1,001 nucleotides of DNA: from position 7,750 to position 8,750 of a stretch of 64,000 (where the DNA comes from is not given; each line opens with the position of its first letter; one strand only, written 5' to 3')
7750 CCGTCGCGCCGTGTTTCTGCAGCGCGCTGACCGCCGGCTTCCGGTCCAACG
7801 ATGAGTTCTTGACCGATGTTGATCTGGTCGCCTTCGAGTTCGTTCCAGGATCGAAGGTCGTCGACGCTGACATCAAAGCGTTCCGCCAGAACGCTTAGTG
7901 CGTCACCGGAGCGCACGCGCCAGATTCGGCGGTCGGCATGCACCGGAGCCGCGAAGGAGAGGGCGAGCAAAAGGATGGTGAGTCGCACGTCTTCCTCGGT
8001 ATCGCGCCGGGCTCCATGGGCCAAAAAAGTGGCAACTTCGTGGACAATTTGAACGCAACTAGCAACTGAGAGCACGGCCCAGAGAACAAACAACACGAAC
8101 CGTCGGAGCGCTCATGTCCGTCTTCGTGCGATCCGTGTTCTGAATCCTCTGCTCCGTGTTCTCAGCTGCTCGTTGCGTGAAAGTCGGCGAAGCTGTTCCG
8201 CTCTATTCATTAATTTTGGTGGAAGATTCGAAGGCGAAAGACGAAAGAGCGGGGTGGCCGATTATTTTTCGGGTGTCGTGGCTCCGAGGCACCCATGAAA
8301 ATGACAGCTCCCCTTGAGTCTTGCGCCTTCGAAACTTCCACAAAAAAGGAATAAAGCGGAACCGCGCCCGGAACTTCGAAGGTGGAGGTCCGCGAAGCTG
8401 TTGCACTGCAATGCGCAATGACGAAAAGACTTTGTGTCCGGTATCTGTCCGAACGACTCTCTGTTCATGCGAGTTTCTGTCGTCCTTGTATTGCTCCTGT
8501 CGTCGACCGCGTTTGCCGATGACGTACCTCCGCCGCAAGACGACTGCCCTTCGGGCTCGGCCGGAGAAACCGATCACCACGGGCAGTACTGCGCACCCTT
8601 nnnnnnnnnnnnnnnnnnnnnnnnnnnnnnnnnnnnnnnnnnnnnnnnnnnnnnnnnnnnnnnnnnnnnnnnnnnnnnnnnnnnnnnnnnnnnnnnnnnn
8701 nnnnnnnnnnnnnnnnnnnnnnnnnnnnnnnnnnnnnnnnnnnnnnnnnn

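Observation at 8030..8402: REP/MITE-like palindromic intergenic element (copy A) built from inverted copies of an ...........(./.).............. unit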

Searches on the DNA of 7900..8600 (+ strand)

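Call 45: search_dna_similar(query=window:8030-8425:+, collection=plasmids, mode=distant, max_evalue=0.01)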
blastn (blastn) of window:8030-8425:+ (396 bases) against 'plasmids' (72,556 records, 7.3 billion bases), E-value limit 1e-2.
No match.

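Call 55: search_rna_families(source=window, start=7900, end=8600, threshold=evalue, max_evalue=1)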
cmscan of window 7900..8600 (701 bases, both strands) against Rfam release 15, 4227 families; matches with E-value up to 1: 1.
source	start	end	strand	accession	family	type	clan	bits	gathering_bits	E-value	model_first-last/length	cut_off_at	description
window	8242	8314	-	RF02712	EBER2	Gene; sRNA;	-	17.4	200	0.14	1-173/173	no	Epstein-Barr virus EBER2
